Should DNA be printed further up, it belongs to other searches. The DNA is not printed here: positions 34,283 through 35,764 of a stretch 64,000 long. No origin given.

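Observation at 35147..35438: MITE inserted in frame, without stop codons, into a dapA/nanA-family gene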

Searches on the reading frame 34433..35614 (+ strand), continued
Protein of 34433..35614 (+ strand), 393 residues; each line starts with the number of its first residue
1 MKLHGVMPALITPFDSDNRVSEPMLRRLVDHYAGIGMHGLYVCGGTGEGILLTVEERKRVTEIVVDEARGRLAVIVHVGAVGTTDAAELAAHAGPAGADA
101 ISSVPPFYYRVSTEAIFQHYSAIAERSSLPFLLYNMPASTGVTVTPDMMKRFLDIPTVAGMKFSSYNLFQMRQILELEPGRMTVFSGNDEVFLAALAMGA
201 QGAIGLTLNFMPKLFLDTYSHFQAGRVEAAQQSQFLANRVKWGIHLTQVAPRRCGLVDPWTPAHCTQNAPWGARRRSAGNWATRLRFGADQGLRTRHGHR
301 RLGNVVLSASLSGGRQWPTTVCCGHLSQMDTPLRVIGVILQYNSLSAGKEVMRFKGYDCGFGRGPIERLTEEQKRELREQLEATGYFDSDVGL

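Call 40: list_cluster_members(proteins=[P0046, P0081, P0001, P0002])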
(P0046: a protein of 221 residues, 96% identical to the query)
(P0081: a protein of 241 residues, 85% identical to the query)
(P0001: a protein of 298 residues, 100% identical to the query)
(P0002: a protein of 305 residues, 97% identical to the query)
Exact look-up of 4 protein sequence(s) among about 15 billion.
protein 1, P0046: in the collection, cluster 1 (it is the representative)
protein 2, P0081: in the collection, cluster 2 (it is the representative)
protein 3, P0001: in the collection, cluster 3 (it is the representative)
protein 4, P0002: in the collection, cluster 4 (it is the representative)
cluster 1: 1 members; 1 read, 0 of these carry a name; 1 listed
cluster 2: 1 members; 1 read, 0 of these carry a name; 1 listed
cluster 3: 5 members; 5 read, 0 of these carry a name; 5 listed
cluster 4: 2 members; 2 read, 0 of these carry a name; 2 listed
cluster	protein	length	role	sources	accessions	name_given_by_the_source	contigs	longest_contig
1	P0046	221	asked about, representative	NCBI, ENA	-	-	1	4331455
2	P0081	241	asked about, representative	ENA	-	-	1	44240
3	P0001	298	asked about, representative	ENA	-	-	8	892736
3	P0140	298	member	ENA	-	-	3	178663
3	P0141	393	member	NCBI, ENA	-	-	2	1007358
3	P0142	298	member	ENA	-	-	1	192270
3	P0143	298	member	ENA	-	-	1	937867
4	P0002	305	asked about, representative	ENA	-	-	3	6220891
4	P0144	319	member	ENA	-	-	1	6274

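Call 43: find_encoding_contigs(protein=P0141, flank=10000, max_places=4)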
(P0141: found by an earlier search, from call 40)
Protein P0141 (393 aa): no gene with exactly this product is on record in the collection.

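Call 44: search_solved_structures(query=P0001, max_evalue=1e-20, show_alignments=2)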
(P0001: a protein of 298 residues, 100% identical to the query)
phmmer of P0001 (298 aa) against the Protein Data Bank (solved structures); distinct sequences matched with E-value up to 1e-20: 127 (the best 60 are shown).
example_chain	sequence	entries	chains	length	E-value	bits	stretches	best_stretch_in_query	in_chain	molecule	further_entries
8u8w_A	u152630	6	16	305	3.3e-54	187.3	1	3-260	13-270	N-acetylneuraminate lyase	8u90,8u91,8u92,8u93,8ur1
1hl2_A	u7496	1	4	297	1.7e-53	184.9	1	3-260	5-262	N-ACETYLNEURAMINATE LYASE SUBUNIT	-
3lch_A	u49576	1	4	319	2.4e-53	184.4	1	3-261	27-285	N-acetylneuraminate lyase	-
2wo5_A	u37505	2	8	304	2.7e-53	184.3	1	3-260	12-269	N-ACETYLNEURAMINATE LYASE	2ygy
2wnn_A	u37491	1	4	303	2.7e-53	184.3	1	3-260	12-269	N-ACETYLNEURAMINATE LYASE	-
3lcg_A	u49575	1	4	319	2.8e-53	184.2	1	3-260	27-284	N-acetylneuraminate lyase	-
3lcf_A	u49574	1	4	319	3e-53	184.1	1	3-260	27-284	N-acetylneuraminate lyase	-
3lcl_A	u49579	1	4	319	3e-53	184.1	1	3-260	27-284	N-acetylneuraminate lyase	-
3lbc_A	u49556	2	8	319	3.1e-53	184.1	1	3-260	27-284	N-acetylneuraminate lyase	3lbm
3lci_A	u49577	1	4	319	4.1e-53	183.7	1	3-260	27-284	N-acetylneuraminate lyase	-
1nal_1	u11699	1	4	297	8.7e-53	182.6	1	3-277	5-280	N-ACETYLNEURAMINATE LYASE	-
2wnq_A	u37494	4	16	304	1.3e-52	182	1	3-260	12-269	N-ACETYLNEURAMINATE LYASE | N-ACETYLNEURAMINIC ACID LYASE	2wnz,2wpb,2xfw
2wkj_A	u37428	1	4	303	1.3e-52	182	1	3-260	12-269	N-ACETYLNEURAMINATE LYASE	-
1fdy_A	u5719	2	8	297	1.7e-52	181.7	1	3-260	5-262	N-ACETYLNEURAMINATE LYASE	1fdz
4uui_A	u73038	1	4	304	4.8e-52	180.2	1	3-260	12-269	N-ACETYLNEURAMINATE LYASE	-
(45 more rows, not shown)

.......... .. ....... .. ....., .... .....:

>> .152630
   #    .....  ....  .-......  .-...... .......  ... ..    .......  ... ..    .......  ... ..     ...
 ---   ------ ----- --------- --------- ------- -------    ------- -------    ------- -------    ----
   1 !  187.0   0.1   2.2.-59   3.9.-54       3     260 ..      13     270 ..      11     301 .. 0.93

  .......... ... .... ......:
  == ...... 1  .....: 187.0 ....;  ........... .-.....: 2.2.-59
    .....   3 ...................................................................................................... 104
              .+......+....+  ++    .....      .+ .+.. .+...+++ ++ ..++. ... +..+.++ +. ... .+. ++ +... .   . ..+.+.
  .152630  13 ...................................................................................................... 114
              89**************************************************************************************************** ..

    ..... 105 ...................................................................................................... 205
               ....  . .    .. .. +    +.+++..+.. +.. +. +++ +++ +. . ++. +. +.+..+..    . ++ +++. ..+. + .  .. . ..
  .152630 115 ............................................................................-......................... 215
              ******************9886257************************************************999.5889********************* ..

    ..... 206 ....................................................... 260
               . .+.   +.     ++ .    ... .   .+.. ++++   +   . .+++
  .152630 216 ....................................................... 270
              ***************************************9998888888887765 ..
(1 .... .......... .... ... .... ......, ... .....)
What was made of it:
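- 34433..35614 (+): Host gene: a NanA-like class I aldolase of the DHDPS family. It reads 393 aa with the insert and 298 aa without. The best solved relatives are E. coli NanA structures at about 1e-54 (call 44).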

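Call 52: predict_structure(alignment_id=A2)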
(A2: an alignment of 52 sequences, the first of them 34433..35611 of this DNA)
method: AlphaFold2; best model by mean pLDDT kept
length: 393 residues; sequences in the alignment: 52
mean_pLDDT: 79.3   pTM: 0.75
mean pLDDT of the five models: 79.3, 79.3, 79.2, 79.1, 78.8
residues with pLDDT >= 90: 263; 70-90: 34; 50-70: 4; < 50: 92
segments of 3 or more residues with pLDDT < 50: 240-331
pLDDT, mean of each block of 10 residues (from residue 1): 91 96 98 97 90 97 98 97 97 98 89 96 98 92 94 97 97 94 95 98 97 97 98 84 33 34 30 27 25 26 24 27 31 79 96 96 93 97 90 82
secondary structure, 60 per line:
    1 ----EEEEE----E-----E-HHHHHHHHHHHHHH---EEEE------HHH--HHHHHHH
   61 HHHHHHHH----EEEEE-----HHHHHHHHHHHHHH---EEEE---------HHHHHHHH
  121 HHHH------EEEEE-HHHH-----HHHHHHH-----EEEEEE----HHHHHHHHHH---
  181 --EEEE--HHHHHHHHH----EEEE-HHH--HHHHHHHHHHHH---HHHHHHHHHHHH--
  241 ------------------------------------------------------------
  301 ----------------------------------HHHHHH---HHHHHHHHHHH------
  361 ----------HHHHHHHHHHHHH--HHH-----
elements in order: E5-9 H22-35 E39-42 H54-68 E73-77 H83-96 E100-103 H113-124 E131-135 H137-140 H146-152 E158-163 H168-177 E183-186 H189-197 E202-205 H212-223 H227-238 H335-340 H344-354 H371-383

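Call 66: predict_structure(alignment_id=A3)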
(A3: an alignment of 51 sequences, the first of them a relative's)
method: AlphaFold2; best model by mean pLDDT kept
length: 298 residues; sequences in the alignment: 51
mean_pLDDT: 96.1   pTM: 0.93
mean pLDDT of the five models: 96.1, 95.6, 95.1, 94.5, 94.4
residues with pLDDT >= 90: 278; 70-90: 19; 50-70: 1; < 50: 0
segments of 3 or more residues with pLDDT < 50: none
pLDDT, mean of each block of 10 residues (from residue 1): 91 96 98 98 95 98 97 98 97 98 90 96 98 92 93 96 96 93 95 98 98 98 98 97 97 98 95 97 98 93
secondary structure, 60 per line:
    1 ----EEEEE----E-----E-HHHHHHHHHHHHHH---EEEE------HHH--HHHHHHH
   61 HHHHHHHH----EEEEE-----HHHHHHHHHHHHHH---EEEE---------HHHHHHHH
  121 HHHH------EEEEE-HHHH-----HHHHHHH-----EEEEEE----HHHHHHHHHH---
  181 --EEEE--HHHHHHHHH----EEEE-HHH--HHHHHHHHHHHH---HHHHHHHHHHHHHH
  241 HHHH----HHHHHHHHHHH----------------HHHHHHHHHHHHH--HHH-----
elements in order: E5-9 H22-35 E39-42 H54-68 E73-77 H83-96 E100-103 H113-124 E131-135 H137-140 H146-152 E158-163 H168-177 E183-186 H189-197 E202-205 H212-223 H227-244 H249-259 H276-288
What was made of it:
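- Closest known: N-acetylneuraminate lyase. Same: It has a (beta/alpha)8 barrel plus three C-terminal helices (call 66).
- In the 393-aa protein, residues 240-331 have pLDDT 24-34 and the helix is split into 227-238 and 335-340 (calls 52, 66). The catalytic barrel is intact, and the insert sits near the end of a helix outside the barrel (calls 44, 52, 66).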
